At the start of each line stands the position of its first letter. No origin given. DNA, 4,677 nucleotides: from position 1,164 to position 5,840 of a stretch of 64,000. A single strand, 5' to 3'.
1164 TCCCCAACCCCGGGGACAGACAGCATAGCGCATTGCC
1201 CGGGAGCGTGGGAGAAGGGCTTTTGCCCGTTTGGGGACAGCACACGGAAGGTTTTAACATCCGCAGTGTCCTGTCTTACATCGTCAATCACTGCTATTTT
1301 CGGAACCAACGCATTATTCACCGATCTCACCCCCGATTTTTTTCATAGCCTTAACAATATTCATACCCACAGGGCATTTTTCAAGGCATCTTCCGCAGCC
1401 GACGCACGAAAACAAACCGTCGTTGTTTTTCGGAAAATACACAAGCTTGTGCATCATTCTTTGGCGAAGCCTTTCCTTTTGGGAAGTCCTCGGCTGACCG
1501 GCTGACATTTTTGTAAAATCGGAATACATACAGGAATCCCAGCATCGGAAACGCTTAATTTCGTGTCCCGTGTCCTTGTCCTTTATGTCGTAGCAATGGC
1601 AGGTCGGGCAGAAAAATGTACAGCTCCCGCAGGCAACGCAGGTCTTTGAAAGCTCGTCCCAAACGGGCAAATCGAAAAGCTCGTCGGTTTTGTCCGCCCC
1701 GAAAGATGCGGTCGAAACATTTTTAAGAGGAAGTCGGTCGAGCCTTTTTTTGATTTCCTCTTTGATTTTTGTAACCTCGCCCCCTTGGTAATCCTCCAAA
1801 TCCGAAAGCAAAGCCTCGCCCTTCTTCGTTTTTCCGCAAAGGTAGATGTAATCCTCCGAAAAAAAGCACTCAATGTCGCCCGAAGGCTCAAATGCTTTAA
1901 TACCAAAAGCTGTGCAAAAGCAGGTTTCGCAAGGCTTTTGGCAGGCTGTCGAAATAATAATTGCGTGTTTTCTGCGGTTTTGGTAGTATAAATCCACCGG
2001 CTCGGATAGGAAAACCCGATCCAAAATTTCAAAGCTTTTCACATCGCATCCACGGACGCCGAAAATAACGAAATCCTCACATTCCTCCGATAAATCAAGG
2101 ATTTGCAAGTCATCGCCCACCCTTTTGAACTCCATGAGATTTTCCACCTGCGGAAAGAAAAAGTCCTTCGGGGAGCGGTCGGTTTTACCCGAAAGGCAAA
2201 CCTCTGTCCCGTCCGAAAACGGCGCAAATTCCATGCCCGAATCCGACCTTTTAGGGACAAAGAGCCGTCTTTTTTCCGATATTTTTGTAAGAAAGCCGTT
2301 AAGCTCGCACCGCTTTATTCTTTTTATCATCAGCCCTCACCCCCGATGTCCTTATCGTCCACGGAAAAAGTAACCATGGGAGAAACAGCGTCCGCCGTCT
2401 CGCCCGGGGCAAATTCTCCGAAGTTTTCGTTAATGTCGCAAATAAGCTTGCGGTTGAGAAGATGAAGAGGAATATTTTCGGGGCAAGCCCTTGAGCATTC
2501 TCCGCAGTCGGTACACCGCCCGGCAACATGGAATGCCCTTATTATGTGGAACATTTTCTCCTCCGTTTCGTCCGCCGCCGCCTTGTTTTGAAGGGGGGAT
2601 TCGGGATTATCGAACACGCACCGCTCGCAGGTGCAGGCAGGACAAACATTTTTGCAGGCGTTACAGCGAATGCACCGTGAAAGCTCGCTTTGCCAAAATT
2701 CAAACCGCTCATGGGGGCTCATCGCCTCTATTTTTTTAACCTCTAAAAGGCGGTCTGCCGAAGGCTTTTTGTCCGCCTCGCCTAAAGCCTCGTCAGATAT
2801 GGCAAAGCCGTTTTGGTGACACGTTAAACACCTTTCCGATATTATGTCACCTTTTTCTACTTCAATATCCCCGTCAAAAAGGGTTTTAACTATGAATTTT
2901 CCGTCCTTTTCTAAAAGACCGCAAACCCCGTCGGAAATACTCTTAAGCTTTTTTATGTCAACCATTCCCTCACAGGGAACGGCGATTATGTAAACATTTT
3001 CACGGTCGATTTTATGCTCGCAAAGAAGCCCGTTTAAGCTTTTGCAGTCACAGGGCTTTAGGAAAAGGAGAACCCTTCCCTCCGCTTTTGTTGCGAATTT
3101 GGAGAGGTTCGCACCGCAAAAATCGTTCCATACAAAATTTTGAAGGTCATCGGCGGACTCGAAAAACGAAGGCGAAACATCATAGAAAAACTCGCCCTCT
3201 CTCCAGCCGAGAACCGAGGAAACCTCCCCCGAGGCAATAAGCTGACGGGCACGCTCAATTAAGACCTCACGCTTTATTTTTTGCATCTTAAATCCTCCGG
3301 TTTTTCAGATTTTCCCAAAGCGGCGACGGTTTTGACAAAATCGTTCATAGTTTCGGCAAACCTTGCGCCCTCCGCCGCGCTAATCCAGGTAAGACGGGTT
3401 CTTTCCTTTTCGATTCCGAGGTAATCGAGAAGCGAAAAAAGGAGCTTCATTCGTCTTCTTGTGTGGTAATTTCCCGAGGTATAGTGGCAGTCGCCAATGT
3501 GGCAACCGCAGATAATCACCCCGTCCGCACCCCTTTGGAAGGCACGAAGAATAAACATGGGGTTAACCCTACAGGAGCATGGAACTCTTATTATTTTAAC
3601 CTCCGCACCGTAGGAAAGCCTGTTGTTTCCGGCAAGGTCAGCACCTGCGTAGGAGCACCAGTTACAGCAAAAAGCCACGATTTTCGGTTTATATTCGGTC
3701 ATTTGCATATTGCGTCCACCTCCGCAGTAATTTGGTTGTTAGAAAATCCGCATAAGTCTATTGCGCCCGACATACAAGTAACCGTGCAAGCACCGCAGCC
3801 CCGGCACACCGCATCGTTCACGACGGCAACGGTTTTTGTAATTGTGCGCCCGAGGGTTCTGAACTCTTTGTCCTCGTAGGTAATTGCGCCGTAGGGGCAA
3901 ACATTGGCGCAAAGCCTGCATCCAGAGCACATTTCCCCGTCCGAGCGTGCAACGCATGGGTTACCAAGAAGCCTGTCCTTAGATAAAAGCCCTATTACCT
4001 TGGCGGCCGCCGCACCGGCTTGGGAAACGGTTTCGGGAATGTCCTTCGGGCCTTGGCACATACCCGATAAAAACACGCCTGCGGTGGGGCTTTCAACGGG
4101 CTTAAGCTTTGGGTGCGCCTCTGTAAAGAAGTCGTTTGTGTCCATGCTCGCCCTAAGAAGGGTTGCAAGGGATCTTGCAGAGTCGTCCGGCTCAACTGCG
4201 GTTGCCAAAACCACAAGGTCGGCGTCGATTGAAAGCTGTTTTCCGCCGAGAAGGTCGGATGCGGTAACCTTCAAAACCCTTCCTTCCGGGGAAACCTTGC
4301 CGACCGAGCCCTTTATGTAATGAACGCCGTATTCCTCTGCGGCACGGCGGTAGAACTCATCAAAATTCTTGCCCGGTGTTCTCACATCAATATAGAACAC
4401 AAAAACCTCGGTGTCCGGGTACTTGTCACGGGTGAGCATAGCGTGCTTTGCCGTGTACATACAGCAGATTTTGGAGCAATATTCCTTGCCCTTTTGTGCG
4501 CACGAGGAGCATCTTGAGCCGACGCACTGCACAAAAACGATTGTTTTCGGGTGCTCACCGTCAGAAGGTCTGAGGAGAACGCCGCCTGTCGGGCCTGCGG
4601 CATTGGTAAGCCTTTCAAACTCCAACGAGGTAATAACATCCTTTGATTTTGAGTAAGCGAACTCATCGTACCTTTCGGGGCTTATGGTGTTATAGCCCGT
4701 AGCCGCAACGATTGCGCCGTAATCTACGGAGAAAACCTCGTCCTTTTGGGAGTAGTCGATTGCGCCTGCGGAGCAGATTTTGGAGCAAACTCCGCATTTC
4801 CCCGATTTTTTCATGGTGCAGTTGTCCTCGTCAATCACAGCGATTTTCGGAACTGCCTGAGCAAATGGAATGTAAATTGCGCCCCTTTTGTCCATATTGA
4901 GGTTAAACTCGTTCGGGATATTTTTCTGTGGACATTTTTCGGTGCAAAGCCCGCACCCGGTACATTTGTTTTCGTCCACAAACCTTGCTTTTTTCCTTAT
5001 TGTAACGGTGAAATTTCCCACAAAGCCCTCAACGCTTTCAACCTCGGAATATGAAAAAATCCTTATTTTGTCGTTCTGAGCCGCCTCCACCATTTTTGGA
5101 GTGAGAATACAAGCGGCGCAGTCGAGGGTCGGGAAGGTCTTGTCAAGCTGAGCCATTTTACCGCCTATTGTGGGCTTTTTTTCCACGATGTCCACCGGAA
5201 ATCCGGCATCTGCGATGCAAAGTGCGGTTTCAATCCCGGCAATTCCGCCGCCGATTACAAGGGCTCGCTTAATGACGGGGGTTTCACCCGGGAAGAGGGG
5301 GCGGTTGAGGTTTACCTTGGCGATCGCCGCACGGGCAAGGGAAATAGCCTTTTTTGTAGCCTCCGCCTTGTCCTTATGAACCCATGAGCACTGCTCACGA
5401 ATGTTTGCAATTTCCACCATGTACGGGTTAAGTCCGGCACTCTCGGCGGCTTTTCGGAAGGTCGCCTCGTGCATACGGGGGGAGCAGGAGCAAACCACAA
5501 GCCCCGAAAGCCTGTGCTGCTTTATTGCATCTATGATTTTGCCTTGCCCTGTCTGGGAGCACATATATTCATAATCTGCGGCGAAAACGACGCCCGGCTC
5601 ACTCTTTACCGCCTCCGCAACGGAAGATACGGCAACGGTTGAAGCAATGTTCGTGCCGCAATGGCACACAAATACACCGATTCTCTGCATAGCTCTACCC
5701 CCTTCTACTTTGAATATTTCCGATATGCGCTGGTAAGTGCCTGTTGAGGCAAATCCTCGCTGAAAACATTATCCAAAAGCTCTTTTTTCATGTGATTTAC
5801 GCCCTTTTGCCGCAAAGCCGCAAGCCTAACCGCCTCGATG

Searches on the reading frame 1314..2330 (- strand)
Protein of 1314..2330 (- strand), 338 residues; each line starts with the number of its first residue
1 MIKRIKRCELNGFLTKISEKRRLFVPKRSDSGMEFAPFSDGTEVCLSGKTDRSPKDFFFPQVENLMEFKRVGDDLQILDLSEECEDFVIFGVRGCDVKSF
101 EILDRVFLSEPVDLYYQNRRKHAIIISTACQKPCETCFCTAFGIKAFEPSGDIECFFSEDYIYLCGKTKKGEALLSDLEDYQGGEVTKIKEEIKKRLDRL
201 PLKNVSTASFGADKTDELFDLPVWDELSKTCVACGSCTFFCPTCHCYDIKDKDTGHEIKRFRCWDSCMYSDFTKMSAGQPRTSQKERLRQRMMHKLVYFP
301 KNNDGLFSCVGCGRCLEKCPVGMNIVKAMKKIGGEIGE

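Call 58: search_protein_families(library=pfam, proteins=[window:1314-2330:-], max_evalue=0.00001)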
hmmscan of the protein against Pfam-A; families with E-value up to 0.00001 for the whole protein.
window:1314-2330:- (338 aa): 2 families
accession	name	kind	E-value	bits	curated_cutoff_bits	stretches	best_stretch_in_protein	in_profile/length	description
PF17179.9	Fer4_22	-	5.7e-31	107.7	27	1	230-322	1-94/95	4Fe-4S dicluster domain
PF00037.32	Fer4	-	7.6e-06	26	21.1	0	309-322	8-21/24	4Fe-4S binding domain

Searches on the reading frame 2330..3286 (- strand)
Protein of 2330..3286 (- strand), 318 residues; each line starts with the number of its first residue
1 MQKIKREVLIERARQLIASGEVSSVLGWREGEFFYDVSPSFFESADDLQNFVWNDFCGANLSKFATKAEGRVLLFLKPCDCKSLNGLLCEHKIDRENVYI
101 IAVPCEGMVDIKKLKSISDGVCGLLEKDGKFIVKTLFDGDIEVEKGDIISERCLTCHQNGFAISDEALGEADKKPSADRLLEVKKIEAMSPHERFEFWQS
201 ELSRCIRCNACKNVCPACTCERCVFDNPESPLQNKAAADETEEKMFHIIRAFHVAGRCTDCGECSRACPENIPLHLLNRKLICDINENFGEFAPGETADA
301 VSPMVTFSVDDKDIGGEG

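Call 58: search_protein_families(library=pfam, proteins=[window:2330-3286:-], max_evalue=0.00001)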
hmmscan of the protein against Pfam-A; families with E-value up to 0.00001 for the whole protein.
window:2330-3286:- (318 aa): 3 families
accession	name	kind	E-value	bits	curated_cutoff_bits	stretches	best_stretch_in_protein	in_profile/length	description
PF13183.11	Fer4_8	-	5.4e-08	33.7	27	1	201-272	1-68/68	4Fe-4S dicluster domain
PF13187.11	Fer4_9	-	3.6e-06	27.3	27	0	204-271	1-50/52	4Fe-4S dicluster domain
PF13237.11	Fer4_10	-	4.6e-06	26.9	25.5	0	201-269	5-53/53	4Fe-4S dicluster domain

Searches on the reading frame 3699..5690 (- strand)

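Call 58: search_protein_families(library=pfam, proteins=[window:3699-5690:-], max_evalue=0.00001)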
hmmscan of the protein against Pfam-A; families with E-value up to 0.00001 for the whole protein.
window:3699-5690:- (663 aa): 10 families
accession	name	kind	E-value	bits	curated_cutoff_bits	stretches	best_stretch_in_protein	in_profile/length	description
PF00037.32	Fer4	-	3.8e-13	49.1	21.1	2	585-604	5-24/24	4Fe-4S binding domain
PF12838.12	Fer4_7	-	8.9e-13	48.9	27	1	588-643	2-52/52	4Fe-4S dicluster domain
PF12837.12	Fer4_6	-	1.4e-10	41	25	0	581-603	2-24/24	4Fe-4S binding domain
PF07992.20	Pyr_redox_2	-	2.9e-09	37.2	26.1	0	143-241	3-89/291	Pyridine nucleotide-disulphide oxidoreductase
PF13187.11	Fer4_9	-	7.6e-09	35.9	27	1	587-644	1-52/52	4Fe-4S dicluster domain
PF01266.30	DAO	-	1.5e-07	31.7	27.9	0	143-177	2-37/353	FAD dependent oxidoreductase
PF13484.11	Fer4_16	-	2.7e-07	31.7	30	0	242-308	1-65/66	4Fe-4S double cluster binding domain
PF13450.12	NAD_binding_8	-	1.1e-06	29.3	21.9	0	145-196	1-52/68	NAD(P)-binding Rossmann-like domain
PF14697.11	Fer4_21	-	2.8e-06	27.8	35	0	233-255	31-53/59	4Fe-4S dicluster domain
PF12797.12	Fer4_2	-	5.8e-06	26.4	24.5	0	236-254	3-21/22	4Fe-4S binding domain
